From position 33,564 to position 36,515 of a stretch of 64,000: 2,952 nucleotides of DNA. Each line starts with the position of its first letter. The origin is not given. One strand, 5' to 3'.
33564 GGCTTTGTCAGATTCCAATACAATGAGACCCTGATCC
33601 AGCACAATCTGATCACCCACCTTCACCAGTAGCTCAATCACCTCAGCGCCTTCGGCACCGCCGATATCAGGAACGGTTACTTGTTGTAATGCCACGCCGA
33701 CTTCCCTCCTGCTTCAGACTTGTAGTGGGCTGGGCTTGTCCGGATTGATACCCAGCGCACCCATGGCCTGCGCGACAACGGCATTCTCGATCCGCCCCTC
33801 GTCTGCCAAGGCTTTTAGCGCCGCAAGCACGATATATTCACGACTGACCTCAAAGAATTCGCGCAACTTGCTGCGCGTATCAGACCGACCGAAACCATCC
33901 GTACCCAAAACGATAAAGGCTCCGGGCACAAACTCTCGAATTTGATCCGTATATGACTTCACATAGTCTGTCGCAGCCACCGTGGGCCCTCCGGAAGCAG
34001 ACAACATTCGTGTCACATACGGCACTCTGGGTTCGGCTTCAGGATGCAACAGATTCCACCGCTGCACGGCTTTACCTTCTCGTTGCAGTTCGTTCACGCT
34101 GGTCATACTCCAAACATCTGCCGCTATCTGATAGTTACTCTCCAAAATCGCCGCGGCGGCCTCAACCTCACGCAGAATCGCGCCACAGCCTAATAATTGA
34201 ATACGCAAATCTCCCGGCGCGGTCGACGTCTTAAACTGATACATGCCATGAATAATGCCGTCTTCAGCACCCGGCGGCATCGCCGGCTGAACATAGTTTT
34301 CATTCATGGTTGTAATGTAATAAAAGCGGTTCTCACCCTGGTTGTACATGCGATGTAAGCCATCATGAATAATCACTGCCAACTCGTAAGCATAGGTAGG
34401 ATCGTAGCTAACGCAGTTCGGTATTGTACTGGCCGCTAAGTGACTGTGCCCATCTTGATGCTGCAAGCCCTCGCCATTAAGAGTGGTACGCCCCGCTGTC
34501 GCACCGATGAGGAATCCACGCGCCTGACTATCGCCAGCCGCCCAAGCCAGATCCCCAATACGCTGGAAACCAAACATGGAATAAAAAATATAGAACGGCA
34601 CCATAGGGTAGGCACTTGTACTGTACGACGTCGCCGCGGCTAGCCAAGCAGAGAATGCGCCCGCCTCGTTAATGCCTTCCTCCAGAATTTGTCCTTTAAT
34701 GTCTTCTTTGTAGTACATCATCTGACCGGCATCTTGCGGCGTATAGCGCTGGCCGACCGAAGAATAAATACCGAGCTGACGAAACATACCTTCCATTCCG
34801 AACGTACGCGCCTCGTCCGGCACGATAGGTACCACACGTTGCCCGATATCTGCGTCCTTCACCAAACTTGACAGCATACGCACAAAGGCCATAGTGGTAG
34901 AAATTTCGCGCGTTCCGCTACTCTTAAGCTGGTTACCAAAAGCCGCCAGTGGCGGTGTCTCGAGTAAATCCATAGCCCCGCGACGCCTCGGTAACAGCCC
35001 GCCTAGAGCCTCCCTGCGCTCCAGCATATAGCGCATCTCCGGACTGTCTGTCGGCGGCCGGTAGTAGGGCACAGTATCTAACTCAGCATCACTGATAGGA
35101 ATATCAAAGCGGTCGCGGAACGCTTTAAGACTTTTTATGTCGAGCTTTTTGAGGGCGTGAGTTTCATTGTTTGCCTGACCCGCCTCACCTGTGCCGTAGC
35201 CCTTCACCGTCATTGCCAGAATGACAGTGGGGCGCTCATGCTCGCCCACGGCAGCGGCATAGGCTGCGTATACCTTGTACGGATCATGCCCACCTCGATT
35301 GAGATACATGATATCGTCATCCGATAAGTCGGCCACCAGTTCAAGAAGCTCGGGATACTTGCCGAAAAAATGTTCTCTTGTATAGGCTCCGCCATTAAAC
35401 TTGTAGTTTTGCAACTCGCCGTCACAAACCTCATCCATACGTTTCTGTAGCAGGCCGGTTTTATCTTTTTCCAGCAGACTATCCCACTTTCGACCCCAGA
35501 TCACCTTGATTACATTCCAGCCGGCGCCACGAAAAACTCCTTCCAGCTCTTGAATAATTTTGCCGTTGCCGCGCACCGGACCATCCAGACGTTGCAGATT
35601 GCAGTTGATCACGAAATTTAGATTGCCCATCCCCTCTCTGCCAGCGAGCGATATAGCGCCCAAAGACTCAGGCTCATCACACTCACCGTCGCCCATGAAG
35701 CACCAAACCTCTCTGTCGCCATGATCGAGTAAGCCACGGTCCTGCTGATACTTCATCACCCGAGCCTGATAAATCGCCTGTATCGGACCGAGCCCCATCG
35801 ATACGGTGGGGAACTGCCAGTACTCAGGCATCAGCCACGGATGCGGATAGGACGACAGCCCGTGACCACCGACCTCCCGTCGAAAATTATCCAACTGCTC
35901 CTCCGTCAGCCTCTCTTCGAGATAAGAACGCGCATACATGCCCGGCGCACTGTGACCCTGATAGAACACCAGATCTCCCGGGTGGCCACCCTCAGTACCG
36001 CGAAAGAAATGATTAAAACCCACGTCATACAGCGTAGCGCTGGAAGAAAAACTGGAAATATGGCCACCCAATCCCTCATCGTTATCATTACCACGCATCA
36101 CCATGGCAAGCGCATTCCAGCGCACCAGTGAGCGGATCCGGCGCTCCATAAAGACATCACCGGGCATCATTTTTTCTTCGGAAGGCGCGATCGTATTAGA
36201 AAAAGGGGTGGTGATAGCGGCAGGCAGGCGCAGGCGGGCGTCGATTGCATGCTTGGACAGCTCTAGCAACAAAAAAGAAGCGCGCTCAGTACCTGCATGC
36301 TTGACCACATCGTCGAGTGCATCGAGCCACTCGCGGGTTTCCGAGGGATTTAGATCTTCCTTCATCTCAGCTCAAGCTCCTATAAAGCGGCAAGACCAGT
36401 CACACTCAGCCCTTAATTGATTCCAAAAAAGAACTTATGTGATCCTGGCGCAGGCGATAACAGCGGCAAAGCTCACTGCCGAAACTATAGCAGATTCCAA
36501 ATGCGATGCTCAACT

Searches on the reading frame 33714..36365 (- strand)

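Call 26: search_protein_families(library=pfam, proteins=[window:33714-36365:-], max_evalue=0.000001)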
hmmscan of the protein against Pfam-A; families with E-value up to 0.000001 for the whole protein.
window:33714-36365:- (883 aa): 3 families
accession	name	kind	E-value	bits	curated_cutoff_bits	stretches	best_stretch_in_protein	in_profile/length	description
PF17831.6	PDH_E1_M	-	1.2e-114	381.8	23.2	1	475-694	10-229/229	Pyruvate dehydrogenase E1 component middle domain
PF22613.1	Transketolase_C_1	-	6.5e-21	75.1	27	1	707-840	1-112/113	Transketolase-like TK C-terminal domain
PF00456.26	Transketolase_N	-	3.1e-12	46.6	22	0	181-292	100-217/334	Transketolase, thiamine diphosphate binding domain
